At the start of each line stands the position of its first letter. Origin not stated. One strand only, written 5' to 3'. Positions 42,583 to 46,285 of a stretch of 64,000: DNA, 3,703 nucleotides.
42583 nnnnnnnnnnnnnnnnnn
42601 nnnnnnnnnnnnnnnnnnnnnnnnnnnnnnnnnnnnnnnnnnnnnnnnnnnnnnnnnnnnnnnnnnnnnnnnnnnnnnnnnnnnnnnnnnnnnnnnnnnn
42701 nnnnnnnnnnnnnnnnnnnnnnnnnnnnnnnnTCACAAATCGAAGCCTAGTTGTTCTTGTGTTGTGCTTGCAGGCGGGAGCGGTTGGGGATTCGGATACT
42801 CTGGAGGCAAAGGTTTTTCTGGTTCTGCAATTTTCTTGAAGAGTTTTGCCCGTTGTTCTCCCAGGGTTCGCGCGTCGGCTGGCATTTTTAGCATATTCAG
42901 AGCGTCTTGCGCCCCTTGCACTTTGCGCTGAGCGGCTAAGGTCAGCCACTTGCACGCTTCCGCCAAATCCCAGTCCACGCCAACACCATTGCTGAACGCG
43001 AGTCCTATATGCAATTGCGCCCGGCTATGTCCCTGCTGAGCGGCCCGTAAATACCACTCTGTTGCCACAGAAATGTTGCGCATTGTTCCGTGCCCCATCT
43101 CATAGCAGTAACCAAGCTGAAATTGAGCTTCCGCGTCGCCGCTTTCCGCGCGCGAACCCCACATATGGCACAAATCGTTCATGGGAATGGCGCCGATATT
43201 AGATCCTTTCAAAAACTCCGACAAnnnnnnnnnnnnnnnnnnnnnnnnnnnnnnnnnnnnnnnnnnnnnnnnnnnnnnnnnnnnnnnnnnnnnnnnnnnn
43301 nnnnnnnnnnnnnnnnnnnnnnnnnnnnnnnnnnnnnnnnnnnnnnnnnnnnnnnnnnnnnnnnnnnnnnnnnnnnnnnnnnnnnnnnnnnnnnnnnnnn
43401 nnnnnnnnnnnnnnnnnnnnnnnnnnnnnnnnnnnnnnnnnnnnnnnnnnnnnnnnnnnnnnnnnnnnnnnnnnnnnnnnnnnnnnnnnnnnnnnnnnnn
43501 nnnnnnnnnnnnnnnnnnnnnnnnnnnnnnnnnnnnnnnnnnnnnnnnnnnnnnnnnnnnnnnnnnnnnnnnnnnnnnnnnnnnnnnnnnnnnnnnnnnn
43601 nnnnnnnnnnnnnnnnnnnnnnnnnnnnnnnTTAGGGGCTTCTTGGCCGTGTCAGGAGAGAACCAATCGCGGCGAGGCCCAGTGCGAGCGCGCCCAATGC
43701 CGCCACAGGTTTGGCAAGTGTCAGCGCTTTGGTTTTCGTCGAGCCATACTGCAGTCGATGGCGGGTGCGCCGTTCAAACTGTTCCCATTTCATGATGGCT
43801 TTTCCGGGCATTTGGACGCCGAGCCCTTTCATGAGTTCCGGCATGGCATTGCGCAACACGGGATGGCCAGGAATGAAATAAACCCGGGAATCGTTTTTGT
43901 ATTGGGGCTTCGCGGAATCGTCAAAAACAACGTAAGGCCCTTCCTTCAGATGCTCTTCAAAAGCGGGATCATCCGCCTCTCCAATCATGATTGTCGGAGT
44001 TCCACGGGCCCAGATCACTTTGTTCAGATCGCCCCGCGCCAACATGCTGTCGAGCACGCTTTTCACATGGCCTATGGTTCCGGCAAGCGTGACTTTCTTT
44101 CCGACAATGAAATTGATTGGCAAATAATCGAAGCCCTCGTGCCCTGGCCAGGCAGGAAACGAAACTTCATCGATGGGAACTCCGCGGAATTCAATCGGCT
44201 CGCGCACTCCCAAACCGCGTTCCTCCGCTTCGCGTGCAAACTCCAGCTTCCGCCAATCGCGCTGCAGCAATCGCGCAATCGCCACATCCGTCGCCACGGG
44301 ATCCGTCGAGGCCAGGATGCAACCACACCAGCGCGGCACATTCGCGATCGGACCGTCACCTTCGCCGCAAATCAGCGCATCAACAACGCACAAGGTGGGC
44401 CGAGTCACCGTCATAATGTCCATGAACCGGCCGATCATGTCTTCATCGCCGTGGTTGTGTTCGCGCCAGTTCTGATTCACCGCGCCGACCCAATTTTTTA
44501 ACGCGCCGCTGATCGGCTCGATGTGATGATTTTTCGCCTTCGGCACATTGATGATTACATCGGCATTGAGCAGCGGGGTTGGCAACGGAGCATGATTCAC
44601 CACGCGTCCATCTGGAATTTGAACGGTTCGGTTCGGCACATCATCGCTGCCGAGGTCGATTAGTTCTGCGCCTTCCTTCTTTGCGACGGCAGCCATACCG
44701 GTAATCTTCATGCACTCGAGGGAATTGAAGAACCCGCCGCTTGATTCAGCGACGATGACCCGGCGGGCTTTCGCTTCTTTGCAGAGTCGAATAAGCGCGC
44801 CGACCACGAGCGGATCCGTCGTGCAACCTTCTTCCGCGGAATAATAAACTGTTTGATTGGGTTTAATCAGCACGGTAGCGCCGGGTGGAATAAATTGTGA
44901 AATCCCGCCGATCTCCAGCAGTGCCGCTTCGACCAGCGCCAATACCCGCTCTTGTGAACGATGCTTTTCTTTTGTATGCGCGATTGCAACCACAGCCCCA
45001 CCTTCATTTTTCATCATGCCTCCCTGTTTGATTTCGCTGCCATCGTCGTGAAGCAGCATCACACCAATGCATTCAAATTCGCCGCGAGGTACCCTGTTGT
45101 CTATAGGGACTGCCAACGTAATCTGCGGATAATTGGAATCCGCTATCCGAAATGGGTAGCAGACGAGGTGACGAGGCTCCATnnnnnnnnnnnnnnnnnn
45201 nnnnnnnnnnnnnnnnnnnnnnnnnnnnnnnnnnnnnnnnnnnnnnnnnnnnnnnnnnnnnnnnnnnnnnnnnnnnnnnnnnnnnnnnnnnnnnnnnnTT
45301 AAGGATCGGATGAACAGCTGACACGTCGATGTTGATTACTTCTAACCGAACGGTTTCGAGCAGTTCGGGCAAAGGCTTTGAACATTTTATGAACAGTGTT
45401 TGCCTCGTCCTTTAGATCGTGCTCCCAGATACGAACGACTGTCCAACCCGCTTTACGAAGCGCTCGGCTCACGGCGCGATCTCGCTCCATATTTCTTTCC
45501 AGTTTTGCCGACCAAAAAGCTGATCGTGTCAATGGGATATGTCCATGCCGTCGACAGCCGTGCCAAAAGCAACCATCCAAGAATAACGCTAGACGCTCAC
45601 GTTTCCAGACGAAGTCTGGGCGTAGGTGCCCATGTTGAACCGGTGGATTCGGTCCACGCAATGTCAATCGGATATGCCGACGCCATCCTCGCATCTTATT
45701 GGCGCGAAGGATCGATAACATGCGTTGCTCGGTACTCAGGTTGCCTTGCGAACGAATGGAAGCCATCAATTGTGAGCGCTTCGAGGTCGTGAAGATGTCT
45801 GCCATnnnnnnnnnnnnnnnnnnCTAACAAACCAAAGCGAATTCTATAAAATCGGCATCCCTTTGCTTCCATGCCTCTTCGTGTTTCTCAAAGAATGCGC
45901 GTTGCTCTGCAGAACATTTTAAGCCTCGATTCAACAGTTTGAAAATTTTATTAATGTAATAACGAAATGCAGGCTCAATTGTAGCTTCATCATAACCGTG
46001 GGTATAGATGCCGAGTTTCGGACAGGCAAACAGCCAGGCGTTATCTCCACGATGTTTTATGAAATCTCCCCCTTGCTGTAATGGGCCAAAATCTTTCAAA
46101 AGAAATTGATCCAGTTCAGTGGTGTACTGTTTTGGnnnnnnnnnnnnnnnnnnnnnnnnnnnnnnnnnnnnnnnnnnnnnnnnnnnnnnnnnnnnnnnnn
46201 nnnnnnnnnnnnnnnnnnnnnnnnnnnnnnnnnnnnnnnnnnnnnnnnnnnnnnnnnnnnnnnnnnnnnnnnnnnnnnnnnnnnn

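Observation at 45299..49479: C5-methyltransferase / ParB-HTH / unknown / Vsr operon without a recognisable restriction endonuclease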

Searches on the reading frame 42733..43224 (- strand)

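Call 51: search_protein_families(library=pfam, proteins=[window:42733-43224:-], max_evalue=0.01)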
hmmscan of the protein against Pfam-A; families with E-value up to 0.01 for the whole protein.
window:42733-43224:- (163 aa): 1 family
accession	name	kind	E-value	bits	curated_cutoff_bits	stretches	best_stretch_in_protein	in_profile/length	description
PF08238.18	Sel1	-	9.1e-19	67.6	30.7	2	31-66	1-36/36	Sel1 repeat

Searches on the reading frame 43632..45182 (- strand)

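Call 51: search_protein_families(library=pfam, proteins=[window:43632-45182:-], max_evalue=0.01)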
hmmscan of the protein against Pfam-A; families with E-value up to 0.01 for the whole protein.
window:43632-45182:- (516 aa): 1 family
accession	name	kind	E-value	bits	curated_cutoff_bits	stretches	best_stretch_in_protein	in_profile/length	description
PF04015.17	DUF362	-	1.2e-47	163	24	1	104-303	1-199/200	Domain of unknown function (DUF362)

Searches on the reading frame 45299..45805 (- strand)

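Call 3: search_protein_families(library=pfam, proteins=[window:45299-45805:-], max_evalue=0.1)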
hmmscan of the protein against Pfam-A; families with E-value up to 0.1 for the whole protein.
window:45299-45805:- (168 aa): 4 families
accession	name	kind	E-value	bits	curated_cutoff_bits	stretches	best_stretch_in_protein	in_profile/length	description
PF03852.21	Vsr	-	4.7e-11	42.8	27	1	2-83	1-69/74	DNA mismatch endonuclease Vsr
PF18741.7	MTES_1575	-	2.6e-05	24.6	38.2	1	103-138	53-89/96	REase_MTES_1575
PF04480.18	DUF559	-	0.0015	18.8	20.6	1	104-140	66-102/109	Protein of unknown function (DUF559)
PF16739.11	CARD_2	-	0.019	15.4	28.2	1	1-50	29-78/93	Caspase recruitment domain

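Call 4: search_protein_families(library=padloc, proteins=[window:45299-45805:-], max_evalue=0.1)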
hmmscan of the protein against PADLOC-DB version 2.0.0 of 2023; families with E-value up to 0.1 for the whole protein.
window:45299-45805:- (168 aa): 2 families
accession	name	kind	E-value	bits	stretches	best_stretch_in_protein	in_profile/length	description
PDLC03397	Vsr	-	7e-15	53.5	1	1-134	1-122/156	Type II nicking endonuclease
PDLC05009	PDC-S37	-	0.0058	12.4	1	106-156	1298-1348/1550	-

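Call 5: search_protein_families(library=ncbifam, proteins=[window:45299-45805:-], max_evalue=0.1)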
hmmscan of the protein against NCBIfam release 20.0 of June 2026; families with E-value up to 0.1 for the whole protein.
window:45299-45805:- (168 aa): 2 families
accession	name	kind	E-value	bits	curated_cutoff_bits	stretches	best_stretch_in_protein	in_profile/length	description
TIGR00632.1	vsr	subfamily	1.7e-26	92.8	97.85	1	1-130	1-119/119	DNA mismatch endonuclease Vsr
NF058533.1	antiphage_ProA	equivalog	0.019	12.3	1500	1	107-159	1664-1717/1903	anti-phage protein ProA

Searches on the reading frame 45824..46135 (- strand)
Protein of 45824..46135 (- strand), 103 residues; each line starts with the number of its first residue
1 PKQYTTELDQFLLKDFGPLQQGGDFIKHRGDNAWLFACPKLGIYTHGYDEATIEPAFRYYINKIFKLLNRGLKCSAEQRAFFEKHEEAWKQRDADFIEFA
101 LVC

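Call 55: search_protein_representatives(alignment_id=A3)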
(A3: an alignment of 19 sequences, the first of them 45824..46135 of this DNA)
Query: 19 sequences, 102 profile positions. Proteins with E-value up to 0.001 (for the whole library): 45; up to 1e-10: 39; up to 1e-30: 6. The best 45 are listed.
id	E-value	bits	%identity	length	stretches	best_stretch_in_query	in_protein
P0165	1.3e-34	134.5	-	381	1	2-101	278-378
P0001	1.8e-34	134.1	-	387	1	2-101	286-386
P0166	8.1e-33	128.8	-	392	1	2-101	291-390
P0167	3.3e-32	126.8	-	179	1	2-101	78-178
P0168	7.7e-32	125.6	-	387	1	2-101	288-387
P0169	2.3e-31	124.1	-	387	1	2-101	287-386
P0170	5.2e-30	119.8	-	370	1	2-101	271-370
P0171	5.3e-30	119.7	-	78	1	30-101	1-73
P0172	1.6e-29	118.2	-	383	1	2-101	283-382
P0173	2.3e-29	117.7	-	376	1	3-101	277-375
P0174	1.3e-28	115.3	-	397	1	2-101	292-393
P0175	2.2e-28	114.6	-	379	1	2-101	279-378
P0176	7.9e-28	112.7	-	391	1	3-100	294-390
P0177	2.0e-27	111.4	-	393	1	2-100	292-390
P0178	4.5e-27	110.3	-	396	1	2-101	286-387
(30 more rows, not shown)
